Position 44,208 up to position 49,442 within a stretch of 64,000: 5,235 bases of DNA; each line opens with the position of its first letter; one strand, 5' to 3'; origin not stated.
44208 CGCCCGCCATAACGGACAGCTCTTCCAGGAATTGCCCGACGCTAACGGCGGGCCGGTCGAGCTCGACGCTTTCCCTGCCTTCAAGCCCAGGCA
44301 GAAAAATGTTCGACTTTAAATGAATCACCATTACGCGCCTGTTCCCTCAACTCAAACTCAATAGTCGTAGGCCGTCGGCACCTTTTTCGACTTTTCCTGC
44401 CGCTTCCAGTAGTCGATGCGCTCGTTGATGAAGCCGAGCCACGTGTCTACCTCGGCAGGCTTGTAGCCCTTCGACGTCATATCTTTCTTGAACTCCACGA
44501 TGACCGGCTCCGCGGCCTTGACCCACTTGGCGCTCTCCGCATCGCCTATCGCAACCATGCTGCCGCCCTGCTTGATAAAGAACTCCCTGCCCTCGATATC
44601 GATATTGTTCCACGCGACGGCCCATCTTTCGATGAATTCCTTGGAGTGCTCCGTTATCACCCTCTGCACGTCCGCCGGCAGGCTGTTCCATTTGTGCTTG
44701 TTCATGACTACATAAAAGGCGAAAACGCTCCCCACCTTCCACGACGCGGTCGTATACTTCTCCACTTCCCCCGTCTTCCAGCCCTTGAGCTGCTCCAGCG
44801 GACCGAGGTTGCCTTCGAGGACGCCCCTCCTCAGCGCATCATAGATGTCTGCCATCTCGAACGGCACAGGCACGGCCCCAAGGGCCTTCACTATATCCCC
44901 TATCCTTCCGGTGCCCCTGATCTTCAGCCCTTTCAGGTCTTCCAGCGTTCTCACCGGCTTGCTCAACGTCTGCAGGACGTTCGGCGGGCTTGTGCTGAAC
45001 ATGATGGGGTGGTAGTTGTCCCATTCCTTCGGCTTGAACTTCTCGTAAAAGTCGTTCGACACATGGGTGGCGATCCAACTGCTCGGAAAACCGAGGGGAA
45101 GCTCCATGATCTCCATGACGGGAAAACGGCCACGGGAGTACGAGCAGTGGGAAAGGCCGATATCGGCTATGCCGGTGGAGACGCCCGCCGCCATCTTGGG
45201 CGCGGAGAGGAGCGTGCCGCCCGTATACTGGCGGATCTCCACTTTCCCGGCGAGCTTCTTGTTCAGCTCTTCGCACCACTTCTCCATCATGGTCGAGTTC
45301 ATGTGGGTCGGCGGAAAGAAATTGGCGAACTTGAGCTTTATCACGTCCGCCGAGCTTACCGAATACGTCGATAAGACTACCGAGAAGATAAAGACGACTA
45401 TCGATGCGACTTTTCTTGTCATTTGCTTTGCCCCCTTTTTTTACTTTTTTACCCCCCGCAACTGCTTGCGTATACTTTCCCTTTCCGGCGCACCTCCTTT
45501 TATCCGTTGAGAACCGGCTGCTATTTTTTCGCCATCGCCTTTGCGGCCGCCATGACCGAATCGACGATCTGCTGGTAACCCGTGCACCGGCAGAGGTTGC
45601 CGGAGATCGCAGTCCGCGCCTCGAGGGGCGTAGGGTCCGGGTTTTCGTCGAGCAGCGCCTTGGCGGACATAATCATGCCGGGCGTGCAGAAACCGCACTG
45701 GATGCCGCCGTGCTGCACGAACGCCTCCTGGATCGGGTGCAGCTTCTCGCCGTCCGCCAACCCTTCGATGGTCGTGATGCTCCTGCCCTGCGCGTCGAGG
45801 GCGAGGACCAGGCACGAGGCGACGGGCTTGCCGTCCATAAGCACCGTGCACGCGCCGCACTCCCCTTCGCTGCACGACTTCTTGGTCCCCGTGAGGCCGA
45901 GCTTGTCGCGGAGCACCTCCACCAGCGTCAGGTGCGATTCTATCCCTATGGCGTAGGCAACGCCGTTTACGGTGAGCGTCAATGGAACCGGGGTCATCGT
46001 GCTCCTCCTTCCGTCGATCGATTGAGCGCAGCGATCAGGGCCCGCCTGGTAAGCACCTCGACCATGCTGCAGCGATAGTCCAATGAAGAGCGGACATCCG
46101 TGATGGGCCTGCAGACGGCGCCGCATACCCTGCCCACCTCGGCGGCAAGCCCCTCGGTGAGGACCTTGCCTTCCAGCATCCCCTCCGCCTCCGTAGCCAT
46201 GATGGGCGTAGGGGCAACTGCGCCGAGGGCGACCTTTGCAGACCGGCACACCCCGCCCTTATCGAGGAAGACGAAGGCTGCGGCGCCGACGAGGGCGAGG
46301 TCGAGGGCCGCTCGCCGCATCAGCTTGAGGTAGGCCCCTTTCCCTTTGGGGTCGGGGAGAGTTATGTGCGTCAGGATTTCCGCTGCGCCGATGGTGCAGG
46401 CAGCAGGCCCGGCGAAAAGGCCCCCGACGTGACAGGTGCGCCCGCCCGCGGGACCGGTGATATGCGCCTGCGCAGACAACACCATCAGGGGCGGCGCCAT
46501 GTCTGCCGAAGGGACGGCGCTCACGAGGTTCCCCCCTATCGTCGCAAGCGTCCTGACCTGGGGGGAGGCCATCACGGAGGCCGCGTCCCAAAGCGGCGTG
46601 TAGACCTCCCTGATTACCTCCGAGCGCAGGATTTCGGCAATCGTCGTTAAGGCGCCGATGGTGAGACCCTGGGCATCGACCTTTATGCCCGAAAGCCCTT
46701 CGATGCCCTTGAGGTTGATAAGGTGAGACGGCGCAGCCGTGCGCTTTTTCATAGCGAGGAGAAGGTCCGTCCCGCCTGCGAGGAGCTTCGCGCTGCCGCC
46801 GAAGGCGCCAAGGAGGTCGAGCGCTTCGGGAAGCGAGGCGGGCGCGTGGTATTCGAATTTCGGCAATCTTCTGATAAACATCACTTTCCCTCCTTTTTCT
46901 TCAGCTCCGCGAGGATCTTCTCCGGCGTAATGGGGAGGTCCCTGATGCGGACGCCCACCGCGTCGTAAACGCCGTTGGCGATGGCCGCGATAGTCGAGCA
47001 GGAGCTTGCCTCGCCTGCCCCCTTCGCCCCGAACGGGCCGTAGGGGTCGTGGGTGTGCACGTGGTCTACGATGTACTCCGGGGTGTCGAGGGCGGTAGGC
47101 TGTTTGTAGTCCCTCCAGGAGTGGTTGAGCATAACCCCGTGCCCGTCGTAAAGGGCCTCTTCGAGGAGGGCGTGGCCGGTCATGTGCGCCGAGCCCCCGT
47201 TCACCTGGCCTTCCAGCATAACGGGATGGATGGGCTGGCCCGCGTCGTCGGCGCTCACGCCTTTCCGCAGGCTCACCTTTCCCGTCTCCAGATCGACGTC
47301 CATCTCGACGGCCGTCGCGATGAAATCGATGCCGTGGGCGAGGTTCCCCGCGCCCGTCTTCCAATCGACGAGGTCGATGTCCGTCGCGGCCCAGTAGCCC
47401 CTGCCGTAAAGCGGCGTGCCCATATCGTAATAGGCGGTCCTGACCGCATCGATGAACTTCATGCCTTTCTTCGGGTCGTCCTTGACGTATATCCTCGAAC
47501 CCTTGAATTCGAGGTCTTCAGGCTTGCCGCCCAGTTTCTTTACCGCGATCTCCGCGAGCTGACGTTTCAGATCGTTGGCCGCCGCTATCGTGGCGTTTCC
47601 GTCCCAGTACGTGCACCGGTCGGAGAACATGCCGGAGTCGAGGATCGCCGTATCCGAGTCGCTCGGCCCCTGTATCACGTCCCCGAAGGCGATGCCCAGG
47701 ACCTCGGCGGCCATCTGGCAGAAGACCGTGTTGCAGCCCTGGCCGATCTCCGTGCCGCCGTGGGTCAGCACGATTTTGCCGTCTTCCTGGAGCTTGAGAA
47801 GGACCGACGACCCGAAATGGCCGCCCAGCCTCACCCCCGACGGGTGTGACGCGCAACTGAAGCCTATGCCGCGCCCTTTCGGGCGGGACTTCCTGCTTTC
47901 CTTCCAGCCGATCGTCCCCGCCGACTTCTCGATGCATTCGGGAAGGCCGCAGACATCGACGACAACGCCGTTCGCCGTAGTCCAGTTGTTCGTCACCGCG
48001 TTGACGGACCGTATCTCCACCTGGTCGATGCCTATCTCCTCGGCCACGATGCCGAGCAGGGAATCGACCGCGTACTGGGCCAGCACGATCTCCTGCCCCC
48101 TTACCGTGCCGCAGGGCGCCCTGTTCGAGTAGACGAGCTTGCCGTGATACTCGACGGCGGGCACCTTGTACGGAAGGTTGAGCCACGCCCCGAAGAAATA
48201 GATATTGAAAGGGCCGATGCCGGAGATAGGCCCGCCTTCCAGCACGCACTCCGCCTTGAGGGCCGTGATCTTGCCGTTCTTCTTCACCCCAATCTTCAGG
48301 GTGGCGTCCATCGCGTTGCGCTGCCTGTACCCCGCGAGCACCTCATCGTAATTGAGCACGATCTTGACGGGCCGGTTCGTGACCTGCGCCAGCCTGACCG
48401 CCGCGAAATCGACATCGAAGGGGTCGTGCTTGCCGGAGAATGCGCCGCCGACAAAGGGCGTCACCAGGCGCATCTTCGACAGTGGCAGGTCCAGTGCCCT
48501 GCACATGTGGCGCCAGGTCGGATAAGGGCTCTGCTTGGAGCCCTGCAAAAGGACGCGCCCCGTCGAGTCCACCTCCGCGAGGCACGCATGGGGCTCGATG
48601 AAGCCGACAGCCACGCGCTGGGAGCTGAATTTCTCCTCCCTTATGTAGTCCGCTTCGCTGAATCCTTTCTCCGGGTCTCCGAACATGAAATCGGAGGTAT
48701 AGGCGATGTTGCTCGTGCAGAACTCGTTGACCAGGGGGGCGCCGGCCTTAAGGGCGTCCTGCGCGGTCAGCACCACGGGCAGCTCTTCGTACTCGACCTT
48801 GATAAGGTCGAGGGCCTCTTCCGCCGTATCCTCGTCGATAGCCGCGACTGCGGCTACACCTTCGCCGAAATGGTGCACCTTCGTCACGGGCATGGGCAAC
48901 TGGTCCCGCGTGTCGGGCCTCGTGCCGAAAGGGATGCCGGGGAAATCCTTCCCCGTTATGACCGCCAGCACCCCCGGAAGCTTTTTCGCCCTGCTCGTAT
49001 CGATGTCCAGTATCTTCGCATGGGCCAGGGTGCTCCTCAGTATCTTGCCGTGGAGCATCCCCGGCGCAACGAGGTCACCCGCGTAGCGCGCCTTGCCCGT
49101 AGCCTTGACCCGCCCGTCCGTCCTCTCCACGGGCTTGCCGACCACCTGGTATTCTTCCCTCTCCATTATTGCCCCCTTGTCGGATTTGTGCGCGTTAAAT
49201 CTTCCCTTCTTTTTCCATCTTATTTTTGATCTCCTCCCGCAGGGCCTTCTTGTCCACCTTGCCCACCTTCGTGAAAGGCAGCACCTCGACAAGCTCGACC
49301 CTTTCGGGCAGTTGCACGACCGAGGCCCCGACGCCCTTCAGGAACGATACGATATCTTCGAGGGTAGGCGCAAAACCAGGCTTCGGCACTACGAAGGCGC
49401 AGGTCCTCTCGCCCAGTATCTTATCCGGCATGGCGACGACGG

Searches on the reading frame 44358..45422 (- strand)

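Call 85: search_protein_families(library=pfam, proteins=[window:44358-45422:-], max_evalue=0.000001)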
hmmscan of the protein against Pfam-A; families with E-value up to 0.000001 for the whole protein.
window:44358-45422:- (354 aa): 1 family
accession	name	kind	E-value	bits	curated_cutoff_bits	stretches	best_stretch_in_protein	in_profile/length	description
PF03480.18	DctP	-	1.6e-45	156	23.4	1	33-313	2-285/286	Bacterial extracellular solute-binding protein, family 7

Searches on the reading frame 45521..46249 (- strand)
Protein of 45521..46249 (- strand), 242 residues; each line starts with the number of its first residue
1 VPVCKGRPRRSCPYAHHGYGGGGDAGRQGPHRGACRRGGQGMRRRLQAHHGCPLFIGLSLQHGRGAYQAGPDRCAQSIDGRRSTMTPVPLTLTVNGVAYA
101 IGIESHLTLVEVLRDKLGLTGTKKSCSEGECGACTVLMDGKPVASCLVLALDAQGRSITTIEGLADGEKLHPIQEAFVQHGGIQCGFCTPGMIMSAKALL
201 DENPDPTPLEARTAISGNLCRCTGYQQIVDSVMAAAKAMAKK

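Call 85: search_protein_families(library=pfam, proteins=[window:45521-46249:-], max_evalue=0.000001)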
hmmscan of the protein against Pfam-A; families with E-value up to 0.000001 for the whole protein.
window:45521-46249:- (242 aa): 1 family
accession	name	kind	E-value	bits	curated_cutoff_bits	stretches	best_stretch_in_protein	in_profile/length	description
PF01799.25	Fer2_2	-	1.8e-34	118.1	30.3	1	160-232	1-74/75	[2Fe-2S] binding domain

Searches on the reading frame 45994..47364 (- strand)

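Call 85: search_protein_families(library=pfam, proteins=[window:45994-47364:-], max_evalue=0.000001)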
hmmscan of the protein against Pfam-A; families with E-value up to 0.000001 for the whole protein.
window:45994-47364:- (456 aa): 2 families
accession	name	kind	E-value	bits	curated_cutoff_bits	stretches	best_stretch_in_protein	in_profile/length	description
PF00941.27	FAD_binding_5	-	8.8e-45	153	27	1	169-338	2-169/170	FAD binding domain in molybdopterin dehydrogenase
PF03450.22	CO_deh_flav_C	-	1.9e-21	76.6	25.5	1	345-444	2-100/102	CO dehydrogenase flavoprotein C-terminal domain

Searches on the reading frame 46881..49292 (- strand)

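Call 85: search_protein_families(library=pfam, proteins=[window:46881-49292:-], max_evalue=0.000001)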
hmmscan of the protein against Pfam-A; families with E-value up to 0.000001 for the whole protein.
window:46881-49292:- (803 aa): 3 families
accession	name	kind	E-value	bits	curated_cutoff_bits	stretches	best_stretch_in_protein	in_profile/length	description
PF20256.3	MoCoBD_2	-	1.4e-64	218.8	27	1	463-738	11-283/283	Molybdopterin cofactor-binding domain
PF02738.23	MoCoBD_1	-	2.3e-55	187.8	27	1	193-432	6-244/244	Molybdopterin cofactor-binding domain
PF01315.27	Ald_Xan_dh_C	-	7.8e-32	110.3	31.3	1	65-172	1-110/110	Aldehyde oxidase and xanthine dehydrogenase, a/b hammerhead domain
